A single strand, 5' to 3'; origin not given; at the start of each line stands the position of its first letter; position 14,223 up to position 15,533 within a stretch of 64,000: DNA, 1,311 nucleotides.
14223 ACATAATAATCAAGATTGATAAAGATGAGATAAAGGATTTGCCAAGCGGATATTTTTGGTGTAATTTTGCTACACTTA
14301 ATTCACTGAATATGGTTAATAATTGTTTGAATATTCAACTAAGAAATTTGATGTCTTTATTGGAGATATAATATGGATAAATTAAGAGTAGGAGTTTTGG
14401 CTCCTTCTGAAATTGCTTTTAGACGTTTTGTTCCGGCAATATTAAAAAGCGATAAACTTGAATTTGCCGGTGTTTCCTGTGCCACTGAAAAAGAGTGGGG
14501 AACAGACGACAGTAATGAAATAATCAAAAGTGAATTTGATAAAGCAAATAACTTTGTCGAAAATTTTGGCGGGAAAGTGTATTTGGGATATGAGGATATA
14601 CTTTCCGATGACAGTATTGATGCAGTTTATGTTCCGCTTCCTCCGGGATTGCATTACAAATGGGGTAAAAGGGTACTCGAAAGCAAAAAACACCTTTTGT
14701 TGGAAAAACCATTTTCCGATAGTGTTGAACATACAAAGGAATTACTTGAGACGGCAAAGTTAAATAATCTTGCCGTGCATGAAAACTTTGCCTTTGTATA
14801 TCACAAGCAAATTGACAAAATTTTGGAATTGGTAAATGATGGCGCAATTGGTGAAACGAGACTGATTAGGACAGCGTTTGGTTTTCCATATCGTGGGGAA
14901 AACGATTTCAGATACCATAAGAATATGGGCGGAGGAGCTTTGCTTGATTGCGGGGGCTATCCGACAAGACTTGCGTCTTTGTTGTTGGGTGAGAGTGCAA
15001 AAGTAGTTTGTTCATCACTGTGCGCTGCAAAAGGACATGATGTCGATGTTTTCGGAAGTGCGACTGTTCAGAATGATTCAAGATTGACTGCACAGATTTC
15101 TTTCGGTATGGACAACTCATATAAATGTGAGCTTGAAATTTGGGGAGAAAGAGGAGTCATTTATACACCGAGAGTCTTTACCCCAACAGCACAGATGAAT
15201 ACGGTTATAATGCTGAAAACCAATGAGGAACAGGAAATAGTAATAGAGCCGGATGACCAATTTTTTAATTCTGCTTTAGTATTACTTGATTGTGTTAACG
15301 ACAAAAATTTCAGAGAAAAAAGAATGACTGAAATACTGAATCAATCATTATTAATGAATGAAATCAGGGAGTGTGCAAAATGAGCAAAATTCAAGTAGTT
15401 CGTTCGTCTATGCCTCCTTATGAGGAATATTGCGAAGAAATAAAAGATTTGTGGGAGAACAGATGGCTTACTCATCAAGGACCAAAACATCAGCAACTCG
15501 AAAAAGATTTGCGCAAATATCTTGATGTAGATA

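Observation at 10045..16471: Antibiotic-type 2-deoxy(amino)sugar pathway embedded in a Wzx/Wzy surface-glycan locus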

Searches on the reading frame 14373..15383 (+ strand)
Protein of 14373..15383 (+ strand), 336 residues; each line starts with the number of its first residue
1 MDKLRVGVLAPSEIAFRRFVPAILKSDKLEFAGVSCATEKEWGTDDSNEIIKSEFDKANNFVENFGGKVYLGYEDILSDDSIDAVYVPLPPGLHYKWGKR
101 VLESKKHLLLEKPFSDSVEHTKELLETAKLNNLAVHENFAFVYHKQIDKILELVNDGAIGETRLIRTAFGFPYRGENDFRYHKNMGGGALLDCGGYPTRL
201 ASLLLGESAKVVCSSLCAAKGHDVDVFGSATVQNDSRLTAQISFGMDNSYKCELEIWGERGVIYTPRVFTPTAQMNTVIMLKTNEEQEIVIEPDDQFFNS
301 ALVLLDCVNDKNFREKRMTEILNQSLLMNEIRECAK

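Call 3: search_protein_families(library=pfam, proteins=[window:14373-15383:+])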
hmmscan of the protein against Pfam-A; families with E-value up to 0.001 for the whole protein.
window:14373-15383:+ (336 aa): 3 families
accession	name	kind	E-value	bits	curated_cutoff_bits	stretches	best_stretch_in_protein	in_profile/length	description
PF22725.1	GFO_IDH_MocA_C3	-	3.5e-18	66.2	27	1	149-263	3-123/124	GFO/IDH/MocA C-terminal domain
PF01408.29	GFO_IDH_MocA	-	2.1e-17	64.4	24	1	46-138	27-119/120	Oxidoreductase family, NAD-binding Rossmann fold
PF02894.22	GFO_IDH_MocA_C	-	0.00018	21.8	22.9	0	152-284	2-145/218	Oxidoreductase family, C-terminal alpha/beta domain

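Call 6: search_protein_families(library=ncbifam, proteins=[window:14373-15383:+])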
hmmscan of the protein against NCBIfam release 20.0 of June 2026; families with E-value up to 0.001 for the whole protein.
window:14373-15383:+ (336 aa): 9 families
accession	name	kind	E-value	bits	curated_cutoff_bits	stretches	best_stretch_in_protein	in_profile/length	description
NF041392.1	XylDh_Gfo6_Halo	equivalog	1e-15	57.4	350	1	50-289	47-296/350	D-xylose 1-dehydrogenase Gfo6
TIGR04380.1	myo_inos_iolG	equivalog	3.8e-13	49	355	1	56-272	38-259/330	inositol 2-dehydrogenase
NF040723.1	UDP-GlcNAcDh_Arch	equivalog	7.2e-13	48.7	450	1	53-263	33-235/302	UDP-N-acetylglucosamine 3-dehydrogenase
NF052479.1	LevoglcsnDh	equivalog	9.4e-11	41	650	1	50-215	41-212/386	levoglucosan dehydrogenase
NF008607.0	PRK11579.1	subfamily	3.5e-09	36.1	330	1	73-195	56-179/346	oxidoreductase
NF007574.0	PRK10206.1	equivalog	1.6e-07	30.7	352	1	74-162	58-146/345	oxidoreductase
NF052679.1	InsChiInosDhIolG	equivalog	8.2e-07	28.4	540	1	57-172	40-158/343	bifunctional inositol 2-dehydrogenase/D-chiro-inositol 1-dehydrogenase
NF058561.1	BT_2158_fam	equivalog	1.8e-06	26.8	750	1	54-166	66-181/487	glycoside 3-dehydrogenase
NF058563.1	BT_2159_fam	equivalog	1.4e-05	24.3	650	1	75-194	56-172/350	disaccharide 3-dehydrogenase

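Call 9: search_solved_structures(query=window:14373-15383:+, show_alignments=2)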
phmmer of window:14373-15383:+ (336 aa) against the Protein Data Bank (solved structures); distinct sequences matched with E-value up to 0.001: 56.
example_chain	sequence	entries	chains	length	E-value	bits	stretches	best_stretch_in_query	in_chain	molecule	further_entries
3rbv_A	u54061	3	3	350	9.1e-54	185.9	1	4-333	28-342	Sugar 3-ketoreductase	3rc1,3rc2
3rcb_A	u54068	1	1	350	3.3e-53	184.1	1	4-333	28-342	Sugar 3-ketoreductase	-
3rc7_A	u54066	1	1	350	3.3e-53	184.1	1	4-333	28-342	Sugar 3-ketoreductase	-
3rc9_A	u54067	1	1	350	6.2e-53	183.2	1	4-333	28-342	Sugar 3-ketoreductase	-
4had_A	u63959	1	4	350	1.1e-20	77.2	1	54-246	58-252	Probable oxidoreductase protein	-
1ydw_A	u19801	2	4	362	4.4e-19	71.9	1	54-205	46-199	AX110P-like protein | Probable oxidoreductase At4g09670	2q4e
3e9m_A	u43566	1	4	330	4.5e-17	65.3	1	68-269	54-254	Oxidoreductase, Gfo/Idh/MocA family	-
3e18_A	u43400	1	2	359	4e-15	58.9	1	65-260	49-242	oxidoreductase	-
5a02_A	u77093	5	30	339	1.1e-13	54.2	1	70-211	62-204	ALDOSE-ALDOSE OXIDOREDUCTASE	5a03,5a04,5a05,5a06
6jw6_A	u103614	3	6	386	1.8e-13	53.5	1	69-225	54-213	Dehydrogenase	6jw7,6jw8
6nor_A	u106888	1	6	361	2.6e-13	53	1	60-263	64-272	Putative NAD dependent dehydrogenase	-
3evn_A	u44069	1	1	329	1.6e-12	50.4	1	57-208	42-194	Oxidoreductase, Gfo/Idh/MocA family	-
5ya8_A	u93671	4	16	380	5.5e-12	48.6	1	54-252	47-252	Scyllo-inositol dehydrogenase with L-glucose dehydrogenase activity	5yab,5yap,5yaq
6ktj_A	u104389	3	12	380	8.4e-12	48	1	54-252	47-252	Scyllo-inositol dehydrogenase with L-glucose dehydrogenase activity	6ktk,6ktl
1evj_A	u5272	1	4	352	8.9e-12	47.9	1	70-209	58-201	GLUCOSE-FRUCTOSE OXIDOREDUCTASE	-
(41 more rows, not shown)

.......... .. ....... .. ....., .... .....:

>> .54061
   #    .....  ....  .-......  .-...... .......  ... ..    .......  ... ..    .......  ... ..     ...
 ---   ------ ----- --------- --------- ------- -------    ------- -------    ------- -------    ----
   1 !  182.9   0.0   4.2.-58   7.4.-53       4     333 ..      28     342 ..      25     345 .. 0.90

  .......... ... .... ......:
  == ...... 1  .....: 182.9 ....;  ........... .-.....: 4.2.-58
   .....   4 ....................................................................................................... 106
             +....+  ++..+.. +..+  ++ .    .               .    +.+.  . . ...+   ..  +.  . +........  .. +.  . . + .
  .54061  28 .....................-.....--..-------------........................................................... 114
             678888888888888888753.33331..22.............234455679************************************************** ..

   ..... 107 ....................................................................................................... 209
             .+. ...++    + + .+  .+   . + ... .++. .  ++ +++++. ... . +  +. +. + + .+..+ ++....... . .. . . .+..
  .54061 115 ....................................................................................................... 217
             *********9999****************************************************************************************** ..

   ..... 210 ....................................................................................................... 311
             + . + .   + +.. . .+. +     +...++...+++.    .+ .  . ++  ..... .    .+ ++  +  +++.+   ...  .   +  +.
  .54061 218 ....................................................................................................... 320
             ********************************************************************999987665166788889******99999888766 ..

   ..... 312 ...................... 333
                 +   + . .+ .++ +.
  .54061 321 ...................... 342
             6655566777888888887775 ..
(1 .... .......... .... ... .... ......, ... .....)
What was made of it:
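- On KijD10-type Gfo/Idh/MocA sugar 3-ketoreductase: KijD10 scores 186 bits against 77 bits for the next structure (call 9). The K-to-E mutant chain 3RCB marks the EKP lysine (call 9).
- The Gfo protein is specifically KijD10-like, 186 bits against 77 for the next family member (call 9).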
